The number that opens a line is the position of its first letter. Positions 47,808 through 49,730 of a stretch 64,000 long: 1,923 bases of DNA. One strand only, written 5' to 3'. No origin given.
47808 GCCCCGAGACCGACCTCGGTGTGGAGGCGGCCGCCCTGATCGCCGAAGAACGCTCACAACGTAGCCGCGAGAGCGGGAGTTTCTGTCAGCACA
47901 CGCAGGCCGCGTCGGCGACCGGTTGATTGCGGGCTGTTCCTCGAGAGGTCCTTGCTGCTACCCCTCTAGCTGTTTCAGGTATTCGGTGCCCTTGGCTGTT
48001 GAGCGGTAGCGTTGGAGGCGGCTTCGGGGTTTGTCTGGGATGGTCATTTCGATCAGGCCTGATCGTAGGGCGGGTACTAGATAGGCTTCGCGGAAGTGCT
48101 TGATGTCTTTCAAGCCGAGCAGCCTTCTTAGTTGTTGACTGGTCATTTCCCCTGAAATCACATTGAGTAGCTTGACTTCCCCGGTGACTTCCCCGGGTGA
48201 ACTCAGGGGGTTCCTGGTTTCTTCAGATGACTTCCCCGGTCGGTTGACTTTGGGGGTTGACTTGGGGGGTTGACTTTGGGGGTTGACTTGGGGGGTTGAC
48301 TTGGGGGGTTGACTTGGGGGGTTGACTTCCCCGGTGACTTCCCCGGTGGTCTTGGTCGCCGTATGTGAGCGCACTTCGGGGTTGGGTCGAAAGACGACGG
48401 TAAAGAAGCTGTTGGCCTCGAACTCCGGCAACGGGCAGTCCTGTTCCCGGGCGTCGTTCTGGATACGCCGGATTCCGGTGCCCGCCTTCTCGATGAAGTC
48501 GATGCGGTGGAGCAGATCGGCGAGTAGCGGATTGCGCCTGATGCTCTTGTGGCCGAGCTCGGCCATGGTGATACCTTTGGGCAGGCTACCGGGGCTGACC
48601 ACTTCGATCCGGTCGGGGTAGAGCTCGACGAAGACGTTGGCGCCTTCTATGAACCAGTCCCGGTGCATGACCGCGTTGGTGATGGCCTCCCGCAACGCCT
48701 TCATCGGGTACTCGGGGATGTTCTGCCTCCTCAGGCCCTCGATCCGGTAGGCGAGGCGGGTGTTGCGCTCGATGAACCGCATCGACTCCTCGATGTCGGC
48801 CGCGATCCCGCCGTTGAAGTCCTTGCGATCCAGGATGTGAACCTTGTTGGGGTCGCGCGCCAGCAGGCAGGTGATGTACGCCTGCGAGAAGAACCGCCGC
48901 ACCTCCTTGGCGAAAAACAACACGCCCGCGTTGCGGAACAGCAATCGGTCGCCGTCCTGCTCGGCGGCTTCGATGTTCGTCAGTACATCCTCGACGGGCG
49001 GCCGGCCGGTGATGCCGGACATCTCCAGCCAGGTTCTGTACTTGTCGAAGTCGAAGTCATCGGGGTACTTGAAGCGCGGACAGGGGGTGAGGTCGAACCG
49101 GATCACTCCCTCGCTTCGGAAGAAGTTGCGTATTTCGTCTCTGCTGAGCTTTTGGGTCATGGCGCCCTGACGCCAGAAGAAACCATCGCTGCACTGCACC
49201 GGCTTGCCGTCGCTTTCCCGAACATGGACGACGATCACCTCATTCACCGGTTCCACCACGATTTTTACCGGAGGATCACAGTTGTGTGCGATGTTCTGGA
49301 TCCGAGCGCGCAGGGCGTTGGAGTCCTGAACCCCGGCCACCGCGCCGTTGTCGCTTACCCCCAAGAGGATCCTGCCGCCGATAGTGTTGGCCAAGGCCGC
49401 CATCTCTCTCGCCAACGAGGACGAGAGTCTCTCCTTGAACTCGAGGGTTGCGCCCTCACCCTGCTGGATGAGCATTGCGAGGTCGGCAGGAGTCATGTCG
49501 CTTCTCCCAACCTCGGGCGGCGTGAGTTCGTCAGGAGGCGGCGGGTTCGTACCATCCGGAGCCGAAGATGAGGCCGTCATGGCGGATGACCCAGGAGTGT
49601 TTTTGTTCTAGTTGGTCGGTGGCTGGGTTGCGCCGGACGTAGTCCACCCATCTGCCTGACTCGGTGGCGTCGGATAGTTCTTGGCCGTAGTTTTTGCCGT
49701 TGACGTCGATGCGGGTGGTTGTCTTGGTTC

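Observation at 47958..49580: Schlafen/AlbA_2-HATPase_c_4 protein containing a frameshift-prone 14-bp x6 tandem repeat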

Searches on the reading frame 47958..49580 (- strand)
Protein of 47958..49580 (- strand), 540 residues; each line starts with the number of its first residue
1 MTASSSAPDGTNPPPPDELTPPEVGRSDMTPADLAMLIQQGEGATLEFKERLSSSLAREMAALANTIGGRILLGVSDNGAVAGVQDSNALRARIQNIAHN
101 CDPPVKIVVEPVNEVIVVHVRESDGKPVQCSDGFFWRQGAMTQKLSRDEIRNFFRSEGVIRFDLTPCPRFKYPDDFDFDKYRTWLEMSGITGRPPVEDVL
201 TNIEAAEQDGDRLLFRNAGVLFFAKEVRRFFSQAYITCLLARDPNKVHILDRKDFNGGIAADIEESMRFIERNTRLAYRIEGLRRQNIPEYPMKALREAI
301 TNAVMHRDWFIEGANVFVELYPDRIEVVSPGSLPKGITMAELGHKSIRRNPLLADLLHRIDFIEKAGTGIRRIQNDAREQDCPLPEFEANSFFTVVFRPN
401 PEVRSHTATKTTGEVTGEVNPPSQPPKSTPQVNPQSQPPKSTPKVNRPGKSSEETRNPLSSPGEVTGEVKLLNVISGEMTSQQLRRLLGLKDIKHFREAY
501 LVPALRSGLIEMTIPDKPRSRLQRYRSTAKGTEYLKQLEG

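Call 4: search_protein_families(library=pfam, proteins=[window:47958-49580:-], max_evalue=0.01)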
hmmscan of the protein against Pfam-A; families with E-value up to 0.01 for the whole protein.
window:47958-49580:- (540 aa): 3 families
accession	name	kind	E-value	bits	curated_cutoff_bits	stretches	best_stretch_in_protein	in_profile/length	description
PF13749.12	HATPase_c_4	-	7.8e-24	83.9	26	1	313-397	1-89/89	Putative ATP-dependent DNA helicase recG C-terminal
PF21247.3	Fic-like_C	-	9.8e-22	77.1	27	1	470-528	5-64/64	Filamentation induced by cAMP protein Fic-like, C-terminal domain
PF04326.19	SLFN_AlbA_2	-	1.8e-18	67.6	25.3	1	42-145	1-117/118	Schlafen, AlbA_2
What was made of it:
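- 47958..49496 (-): Probable CDS of the AlbA_2 / HATPase_c_4 / Fic-like_C protein (512 aa from Met29). The maximal ORF extends to 49580 (540 aa). Pfam (call 4).
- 49146..49457 (-): SLFN_AlbA_2 domain (residues 42-145 of the 540-aa ORF). Pfam PF04326, E 1.8e-18 (call 4).
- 48390..48644 (-): HATPase_c_4 domain (residues 313-397). Pfam PF13749, E 7.8e-24 (call 4).
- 47997..48173 (-): Fic-like_C winged-helix domain (residues 470-528). Pfam PF21247, E 9.8e-22 (call 4).
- On AlbA_2 / HATPase_c_4 / winged-helix (COG2865-like) protein: 67.6, 83.9 and 77.1 bits against cut-offs of 25.3, 26 and 27 (call 4).
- Checked: It carries SLFN_AlbA_2 (residues 42-145), HATPase_c_4 (313-397) and a C-terminal winged helix, Pfam Fic-like_C (470-528) (call 4).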

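Call 7: find_homologous_proteins(query=window:47958-49580:-)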
Query window:47958-49580:- (540 aa): 1193 proteins with E <= 0.001 among 8000 candidates; the best 120 are listed.
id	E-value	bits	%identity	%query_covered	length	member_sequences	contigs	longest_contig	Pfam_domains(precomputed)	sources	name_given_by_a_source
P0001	0.0e+0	1147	99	95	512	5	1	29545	PF13749.13,PF21247.4,PF04326.20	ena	-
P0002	3.6e-235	800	65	94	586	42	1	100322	PF13749.13,PF21247.4,PF04326.20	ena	-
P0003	1.2e-231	788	69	95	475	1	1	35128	PF13749.13,PF21247.4,PF04326.20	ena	-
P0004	5.7e-231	786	69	94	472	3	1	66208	PF13749.13,PF21247.4,PF04326.20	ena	-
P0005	3.9e-229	780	69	94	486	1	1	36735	PF13749.13,PF21247.4,PF04326.20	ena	-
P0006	2.7e-228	777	69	94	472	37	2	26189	PF13749.13,PF21247.4,PF04326.20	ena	-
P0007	4.3e-228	776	60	94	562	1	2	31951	PF13749.13,PF21247.4,PF04326.20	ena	-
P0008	8.1e-228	776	69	94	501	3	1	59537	PF13749.13,PF21247.4,PF04326.20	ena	-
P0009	2.3e-227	774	68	95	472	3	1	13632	PF13749.13,PF21247.4,PF04326.20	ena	-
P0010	4.0e-227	773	68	94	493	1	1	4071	PF13749.13,PF21247.4,PF04326.20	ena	-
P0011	9.9e-227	772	70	94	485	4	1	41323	PF13749.13,PF21247.4,PF04326.20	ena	-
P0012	1.2e-226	772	64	94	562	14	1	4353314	PF13749.13,PF21247.4,PF04326.20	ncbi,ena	-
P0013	1.5e-226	771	68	94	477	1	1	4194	PF13749.13,PF21247.4,PF04326.20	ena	-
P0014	2.9e-226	770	69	94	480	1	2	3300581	PF13749.13,PF21247.4,PF04326.20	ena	-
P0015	4.7e-226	770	65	93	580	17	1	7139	PF13749.13,PF21247.4,PF04326.20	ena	-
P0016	7.9e-226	769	68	94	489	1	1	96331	PF13749.13,PF21247.4,PF04326.20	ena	-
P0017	1.2e-225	768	68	95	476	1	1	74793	PF13749.13,PF21247.4,PF04326.20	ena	-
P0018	1.6e-225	768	68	95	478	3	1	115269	PF13749.13,PF21247.4,PF04326.20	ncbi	-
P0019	2.4e-225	767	68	94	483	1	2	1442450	PF13749.13,PF21247.4,PF04326.20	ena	-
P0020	2.9e-225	767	64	93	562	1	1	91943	PF13749.13,PF21247.4,PF04326.20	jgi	-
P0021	4.7e-225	766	68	94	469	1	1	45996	PF13749.13,PF21247.4,PF04326.20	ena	-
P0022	5.9e-225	766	68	94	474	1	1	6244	PF13749.13,PF21247.4,PF04326.20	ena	-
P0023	9.0e-225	765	67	95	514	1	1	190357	PF13749.13,PF21247.4,PF04326.20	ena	-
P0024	9.3e-225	765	64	93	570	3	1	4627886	PF13749.13,PF21247.4,PF04326.20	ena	-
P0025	3.8e-224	763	64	93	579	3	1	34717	PF13749.13,PF21247.4,PF04326.20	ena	-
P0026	4.5e-224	763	68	94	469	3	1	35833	PF13749.13,PF21247.4,PF04326.20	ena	-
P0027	4.6e-224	763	68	95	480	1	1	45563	PF13749.13,PF21247.4,PF04326.20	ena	-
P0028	4.7e-224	763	68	95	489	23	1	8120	PF13749.13,PF21247.4,PF04326.20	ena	-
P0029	9.4e-224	762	67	94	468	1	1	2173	PF13749.13,PF21247.4,PF04326.20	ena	-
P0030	1.0e-223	762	69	94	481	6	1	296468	PF13749.13,PF21247.4,PF04326.20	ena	-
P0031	2.3e-223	761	67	94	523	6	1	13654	PF13749.13,PF21247.4,PF04326.20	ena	-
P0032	2.4e-223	761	67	94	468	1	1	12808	PF13749.13,PF21247.4,PF04326.20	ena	-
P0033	6.3e-223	759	67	95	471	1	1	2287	PF13749.13,PF21247.4,PF04326.20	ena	-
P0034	7.8e-223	759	67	95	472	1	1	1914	PF13749.13,PF21247.4,PF04326.20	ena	-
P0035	7.9e-223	759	67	95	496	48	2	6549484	PF13749.13,PF21247.4,PF04326.20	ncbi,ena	-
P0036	1.7e-222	758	68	94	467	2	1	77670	PF13749.13,PF21247.4,PF04326.20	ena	-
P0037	3.5e-222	757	68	94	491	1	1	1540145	PF13749.13,PF21247.4,PF04326.20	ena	-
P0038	4.6e-222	757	67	94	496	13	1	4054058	PF13749.13,PF21247.4,PF04326.20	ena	-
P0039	7.4e-222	756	68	94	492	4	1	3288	PF13749.13,PF21247.4,PF04326.20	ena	-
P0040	7.9e-222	756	67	95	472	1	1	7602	PF13749.13,PF21247.4,PF04326.20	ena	-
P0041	8.6e-222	756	68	94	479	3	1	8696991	PF13749.13,PF21247.4,PF04326.20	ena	-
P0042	8.8e-222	756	67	95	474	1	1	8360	PF13749.13,PF21247.4,PF04326.20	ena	-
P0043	1.4e-221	755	68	94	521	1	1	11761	PF13749.13,PF21247.4,PF04326.20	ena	-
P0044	1.6e-221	755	66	95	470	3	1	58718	PF13749.13,PF21247.4,PF04326.20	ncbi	-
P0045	3.6e-221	754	67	94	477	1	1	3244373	PF13749.13,PF21247.4,PF04326.20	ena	-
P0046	1.2e-220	752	65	95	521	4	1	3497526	PF13749.13,PF21247.4,PF04326.20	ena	-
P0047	1.3e-220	752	66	95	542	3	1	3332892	PF13749.13,PF21247.4,PF01442.24,PF04326.20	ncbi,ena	-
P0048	3.0e-220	751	67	95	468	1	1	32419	PF13749.13,PF21247.4,PF04326.20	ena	-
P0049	6.9e-220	749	67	94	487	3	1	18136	PF13749.13,PF21247.4,PF04326.20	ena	-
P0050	9.8e-220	749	67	95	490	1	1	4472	PF13749.13,PF21247.4,PF04326.20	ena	-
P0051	1.6e-219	748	68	94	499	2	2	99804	PF13749.13,PF21247.4,PF04326.20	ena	-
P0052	3.0e-219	747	66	95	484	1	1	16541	PF13749.13,PF21247.4,PF04326.20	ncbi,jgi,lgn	-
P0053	3.1e-218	744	66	94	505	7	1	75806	PF13749.13,PF21247.4,PF04326.20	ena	-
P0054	3.3e-218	744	66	95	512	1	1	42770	PF13749.13,PF21247.4,PF04326.20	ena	-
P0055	4.4e-218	743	63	94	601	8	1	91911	PF13749.13,PF21247.4,PF04326.20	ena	-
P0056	4.4e-218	743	62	95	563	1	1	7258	PF13749.13,PF21247.4,PF04326.20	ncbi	-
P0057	8.7e-218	742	65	95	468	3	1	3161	PF13749.13,PF21247.4,PF04326.20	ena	-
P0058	1.1e-217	742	65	95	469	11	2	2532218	PF13749.13,PF21247.4,PF04326.20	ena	-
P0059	1.1e-217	742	65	95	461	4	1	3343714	PF13749.13,PF21247.4,PF04326.20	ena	-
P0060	2.4e-217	741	67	94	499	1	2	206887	PF13749.13,PF21247.4,PF04326.20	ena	-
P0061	3.2e-217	741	68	93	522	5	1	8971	PF13749.13,PF21247.4,PF04326.20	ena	-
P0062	4.3e-217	740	67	94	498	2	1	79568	PF13749.13,PF21247.4,PF04326.20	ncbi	-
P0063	5.8e-217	740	66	94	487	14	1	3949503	PF13749.13,PF21247.4,PF04326.20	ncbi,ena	-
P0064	1.0e-216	739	66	95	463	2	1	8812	PF13749.13,PF21247.4,PF04326.20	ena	-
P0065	1.1e-216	739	67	94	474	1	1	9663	PF13749.13,PF21247.4,PF04326.20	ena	-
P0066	5.4e-216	737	62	95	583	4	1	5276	PF13749.13,PF21247.4,PF04326.20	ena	-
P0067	7.0e-216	736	64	95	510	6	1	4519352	PF13749.13,PF21247.4,PF04326.20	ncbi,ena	-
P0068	1.1e-215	736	65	94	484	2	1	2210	PF13749.13,PF21247.4,PF04326.20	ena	-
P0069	1.1e-215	735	64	95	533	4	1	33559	PF13749.13,PF21247.4,PF04326.20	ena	-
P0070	1.1e-215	735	64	95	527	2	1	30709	PF13749.13,PF21247.4,PF04326.20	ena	-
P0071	3.3e-215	734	65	94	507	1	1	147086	PF13749.13,PF21247.4,PF04326.20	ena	-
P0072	3.5e-215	734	56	95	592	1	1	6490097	PF13749.13,PF21247.4,PF04326.20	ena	-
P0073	5.3e-215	733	65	95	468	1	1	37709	PF13749.13,PF21247.4,PF04326.20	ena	-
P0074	3.4e-214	731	67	94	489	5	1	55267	PF13749.13,PF21247.4,PF04326.20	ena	-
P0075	7.5e-214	729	66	94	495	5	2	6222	PF13749.13,PF21247.4,PF04326.20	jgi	jgi:ATP-dependent DNA helicase RecG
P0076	8.3e-214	729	65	94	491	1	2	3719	PF13749.13,PF21247.4,PF04326.20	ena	-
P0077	2.8e-213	728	66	95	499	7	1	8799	PF13749.13,PF21247.4,PF04326.20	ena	-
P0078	6.4e-213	726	64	94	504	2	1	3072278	PF13749.13,PF21247.4,PF04326.20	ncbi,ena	-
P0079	8.9e-213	726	66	95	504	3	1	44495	PF13749.13,PF21247.4,PF04326.20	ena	-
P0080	1.9e-212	725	63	94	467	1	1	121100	PF13749.13,PF21247.4,PF04326.20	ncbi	ncbi:MAG: ATP-binding protein [Pseudomonadota bacterium]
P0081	2.5e-212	724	66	94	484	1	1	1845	PF13749.13,PF21247.4,PF04326.20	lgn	-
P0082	4.2e-212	724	65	94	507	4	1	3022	PF13749.13,PF21247.4,PF04326.20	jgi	jgi:ATP-dependent DNA helicase RecG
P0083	9.6e-212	723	65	94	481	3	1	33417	PF13749.13,PF21247.4,PF04326.20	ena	-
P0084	2.4e-211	721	64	94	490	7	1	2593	PF13749.13,PF21247.4,PF04326.20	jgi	-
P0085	7.3e-211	720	64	95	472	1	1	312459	PF13749.13,PF21247.4,PF04326.20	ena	-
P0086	7.3e-211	720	65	94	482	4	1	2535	PF13749.13,PF21247.4,PF04326.20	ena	-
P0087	9.0e-211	719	64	95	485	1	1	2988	PF13749.13,PF21247.4,PF04326.20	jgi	jgi:ATP-dependent DNA helicase RecG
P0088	1.1e-210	719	65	94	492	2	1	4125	PF13749.13,PF21247.4,PF04326.20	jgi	-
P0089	1.3e-210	719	64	94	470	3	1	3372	PF13749.13,PF21247.4,PF04326.20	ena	-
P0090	2.5e-210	718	62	94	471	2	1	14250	PF13749.13,PF21247.4,PF04326.20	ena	-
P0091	2.6e-210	718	65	95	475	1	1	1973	PF13749.13,PF21247.4,PF04326.20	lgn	-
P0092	2.6e-210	718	64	94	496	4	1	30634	PF13749.13,PF21247.4,PF04326.20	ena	-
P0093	2.8e-210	718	64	94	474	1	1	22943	PF13749.13,PF21247.4,PF04326.20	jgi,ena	-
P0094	2.9e-210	718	64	95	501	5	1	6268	PF13749.13,PF21247.4,PF04326.20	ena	-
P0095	2.9e-210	718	65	95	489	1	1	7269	PF13749.13,PF21247.4,PF04326.20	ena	-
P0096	3.4e-210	717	68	88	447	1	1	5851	PF13749.13,PF21247.4,PF04326.20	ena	-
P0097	4.2e-210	717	64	95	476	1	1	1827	PF13749.13,PF21247.4,PF04326.20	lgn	-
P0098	5.2e-210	717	63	94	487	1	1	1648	PF13749.13,PF21247.4,PF04326.20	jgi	-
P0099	1.2e-209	716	65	94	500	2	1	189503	PF13749.13,PF21247.4,PF04326.20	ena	-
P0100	2.4e-209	715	64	94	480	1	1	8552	PF13749.13,PF21247.4,PF04326.20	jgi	jgi:ATP-dependent DNA helicase RecG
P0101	2.8e-209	714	65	94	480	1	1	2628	PF13749.13,PF21247.4,PF04326.20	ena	-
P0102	2.9e-209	714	64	94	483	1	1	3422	PF13749.13,PF21247.4,PF04326.20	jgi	jgi:ATP-dependent DNA helicase RecG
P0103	3.7e-209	714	65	94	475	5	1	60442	PF13749.13,PF21247.4,PF04326.20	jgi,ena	-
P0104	5.2e-209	713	64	94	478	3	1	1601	PF13749.13,PF21247.4,PF04326.20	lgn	-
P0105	6.4e-209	713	63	94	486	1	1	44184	PF13749.13,PF21247.4,PF04326.20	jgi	jgi:ATP-dependent DNA helicase RecG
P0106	6.5e-209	713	63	94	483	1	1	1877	PF13749.13,PF21247.4,PF04326.20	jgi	jgi:ATP-dependent DNA helicase RecG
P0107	1.0e-208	712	65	94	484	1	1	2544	PF13749.13,PF21247.4,PF04326.20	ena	-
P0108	2.0e-208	712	65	94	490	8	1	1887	PF13749.13,PF21247.4,PF04326.20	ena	-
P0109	2.7e-208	711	63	95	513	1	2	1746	PF13749.13,PF21247.4,PF04326.20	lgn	-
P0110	4.3e-208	710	64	93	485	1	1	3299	PF13749.13,PF21247.4,PF04326.20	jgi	-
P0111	5.1e-208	710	63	95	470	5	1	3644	PF13749.13,PF21247.4,PF04326.20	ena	-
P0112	7.7e-208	710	64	93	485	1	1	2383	PF13749.13,PF21247.4,PF04326.20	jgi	-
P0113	8.1e-208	710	63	94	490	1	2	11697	PF13749.13,PF21247.4,PF04326.20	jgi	-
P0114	8.8e-208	709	63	95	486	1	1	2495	PF13749.13,PF21247.4,PF04326.20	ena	-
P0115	2.2e-207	708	63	94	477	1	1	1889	PF13749.13,PF21247.4,PF04326.20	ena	-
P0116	2.5e-207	708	64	95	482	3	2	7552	PF13749.13,PF21247.4,PF04326.20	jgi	jgi:ATP-dependent DNA helicase RecG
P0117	3.4e-207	707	63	95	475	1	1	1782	PF13749.13,PF21247.4,PF04326.20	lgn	-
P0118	3.6e-207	707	62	95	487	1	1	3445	PF13749.13,PF21247.4,PF04326.20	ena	-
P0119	5.7e-207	707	63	94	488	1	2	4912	PF13749.13,PF21247.4,PF04326.20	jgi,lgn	-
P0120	9.3e-207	706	64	94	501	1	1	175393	PF13749.13,PF21247.4,PF04326.20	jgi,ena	-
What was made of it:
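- On AlbA_2 / HATPase_c_4 / winged-helix (COG2865-like) protein: There are 1193 homologues (call 7).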

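Call 11: find_encoding_contigs(protein=P0001, flank=6000, max_places=10)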
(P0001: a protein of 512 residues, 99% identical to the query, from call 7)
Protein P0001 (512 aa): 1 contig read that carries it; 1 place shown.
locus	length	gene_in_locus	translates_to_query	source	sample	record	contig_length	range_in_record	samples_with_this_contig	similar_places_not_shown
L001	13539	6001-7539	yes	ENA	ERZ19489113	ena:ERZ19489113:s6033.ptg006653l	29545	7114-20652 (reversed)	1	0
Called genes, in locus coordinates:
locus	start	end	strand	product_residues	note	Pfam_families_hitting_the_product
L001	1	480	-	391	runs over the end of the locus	PF00346:Complex1_49kDa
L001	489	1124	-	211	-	PF00329:Complex1_30kDa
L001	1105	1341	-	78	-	PF01058:Oxidored_q6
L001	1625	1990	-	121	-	PF00507:Oxidored_q4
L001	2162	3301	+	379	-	PF01663:Phosphodiest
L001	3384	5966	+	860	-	PF00395:SLH (weak), PF21263:Acyl-CoA-dh_C (faint), PF13551:HTH_29 (faint), PF08269:dCache_2 (weak), PF17200:sCache_2 (weak), PF08269:dCache_2 (weak), PF17200:sCache_2 (weak)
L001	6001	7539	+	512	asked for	PF04326:SLFN_AlbA_2, PF13749:HATPase_c_4, PF21247:Fic-like_C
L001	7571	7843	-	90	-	-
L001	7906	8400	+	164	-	PF07291:MauE (weak), PF07681:DoxX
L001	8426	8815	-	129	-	PF01029:NusB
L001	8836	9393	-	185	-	PF08207:EFP_N, PF01132:EFP, PF09285:Elong-fact-P_C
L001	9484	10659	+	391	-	PF04851:ResIII (weak)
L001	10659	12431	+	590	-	-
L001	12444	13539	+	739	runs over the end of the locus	PF01555:N6_N4_Mtase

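Call 12: list_cluster_members(proteins=[P0001, window:47958-49580:-])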
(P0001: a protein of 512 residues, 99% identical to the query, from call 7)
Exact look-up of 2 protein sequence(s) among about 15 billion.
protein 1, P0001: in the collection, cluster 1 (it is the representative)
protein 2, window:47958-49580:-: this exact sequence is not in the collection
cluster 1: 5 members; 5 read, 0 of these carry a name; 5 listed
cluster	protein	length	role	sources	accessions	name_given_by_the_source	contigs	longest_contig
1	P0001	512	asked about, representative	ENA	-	-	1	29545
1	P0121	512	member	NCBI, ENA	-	-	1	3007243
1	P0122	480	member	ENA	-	-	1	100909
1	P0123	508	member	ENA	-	-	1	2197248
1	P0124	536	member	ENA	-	-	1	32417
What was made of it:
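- On Repeat-mediated contingency (phase-variable) locus: No truncated near-identical protein was found (calls 7, 12).
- No truncated near-identical protein appears in the collection (calls 7, 12).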

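Call 14: find_encoding_contigs(protein=P0122, flank=3000, max_places=4)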
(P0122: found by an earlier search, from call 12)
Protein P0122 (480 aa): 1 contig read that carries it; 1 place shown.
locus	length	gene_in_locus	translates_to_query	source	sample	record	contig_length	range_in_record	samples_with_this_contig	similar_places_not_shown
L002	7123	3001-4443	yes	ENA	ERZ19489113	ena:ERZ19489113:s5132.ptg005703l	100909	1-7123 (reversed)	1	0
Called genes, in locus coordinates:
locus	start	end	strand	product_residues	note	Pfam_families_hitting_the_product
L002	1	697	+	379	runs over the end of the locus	PF01663:Phosphodiest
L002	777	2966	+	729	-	PF00395:SLH (weak), PF21263:Acyl-CoA-dh_C (faint), PF13551:HTH_29 (faint), PF08269:dCache_2 (weak), PF17200:sCache_2 (weak)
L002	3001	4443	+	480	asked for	PF04326:SLFN_AlbA_2, PF13749:HATPase_c_4, PF21247:Fic-like_C (weak)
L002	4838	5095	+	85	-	-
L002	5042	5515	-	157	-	PF01029:NusB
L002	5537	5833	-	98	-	PF09285:Elong-fact-P_C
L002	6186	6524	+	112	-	-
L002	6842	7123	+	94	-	?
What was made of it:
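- L002 is broken in several genes, including EF-P (call 14).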

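Call 15: find_encoding_contigs(protein=P0123, flank=3000, max_places=4)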
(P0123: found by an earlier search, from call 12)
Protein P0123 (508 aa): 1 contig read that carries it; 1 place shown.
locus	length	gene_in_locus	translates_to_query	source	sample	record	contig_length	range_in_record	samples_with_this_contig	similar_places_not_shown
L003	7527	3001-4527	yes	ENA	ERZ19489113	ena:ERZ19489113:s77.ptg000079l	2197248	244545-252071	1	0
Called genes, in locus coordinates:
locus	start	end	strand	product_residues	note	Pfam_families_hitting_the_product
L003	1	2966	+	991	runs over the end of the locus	PF00395:SLH (weak), PF21263:Acyl-CoA-dh_C (faint), PF13518:HTH_28 (faint), PF03602:Cons_hypoth95 (faint), PF13551:HTH_29 (faint), PF17200:sCache_2 (faint), PF24189:Ig_RSC4 (faint), PF08269:dCache_2 (weak)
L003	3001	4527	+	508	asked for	PF04326:SLFN_AlbA_2, PF13749:HATPase_c_4, PF21247:Fic-like_C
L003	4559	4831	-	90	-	-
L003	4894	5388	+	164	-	PF07291:MauE (weak), PF07681:DoxX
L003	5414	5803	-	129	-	PF01029:NusB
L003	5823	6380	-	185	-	PF08207:EFP_N, PF01132:EFP, PF09285:Elong-fact-P_C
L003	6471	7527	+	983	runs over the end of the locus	PF04851:ResIII (weak)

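Call 16: find_encoding_contigs(protein=P0124, flank=3000, max_places=4)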
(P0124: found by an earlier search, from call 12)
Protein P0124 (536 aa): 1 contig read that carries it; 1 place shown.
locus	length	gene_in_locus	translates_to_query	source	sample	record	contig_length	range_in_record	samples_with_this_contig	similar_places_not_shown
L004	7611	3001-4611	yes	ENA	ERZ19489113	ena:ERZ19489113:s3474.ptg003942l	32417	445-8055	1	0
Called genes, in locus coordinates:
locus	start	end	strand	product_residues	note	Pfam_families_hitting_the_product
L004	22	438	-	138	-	-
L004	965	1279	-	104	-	-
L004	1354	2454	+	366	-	-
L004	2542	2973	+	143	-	-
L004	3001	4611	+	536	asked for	PF04326:SLFN_AlbA_2, PF13749:HATPase_c_4, PF21247:Fic-like_C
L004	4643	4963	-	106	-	PF22513:FitA-like_RHH (faint)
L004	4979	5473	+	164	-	PF07291:MauE, PF07681:DoxX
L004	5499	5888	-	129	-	PF01029:NusB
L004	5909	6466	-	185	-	PF08207:EFP_N, PF01132:EFP, PF09285:Elong-fact-P_C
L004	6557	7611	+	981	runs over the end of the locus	PF04851:ResIII (weak)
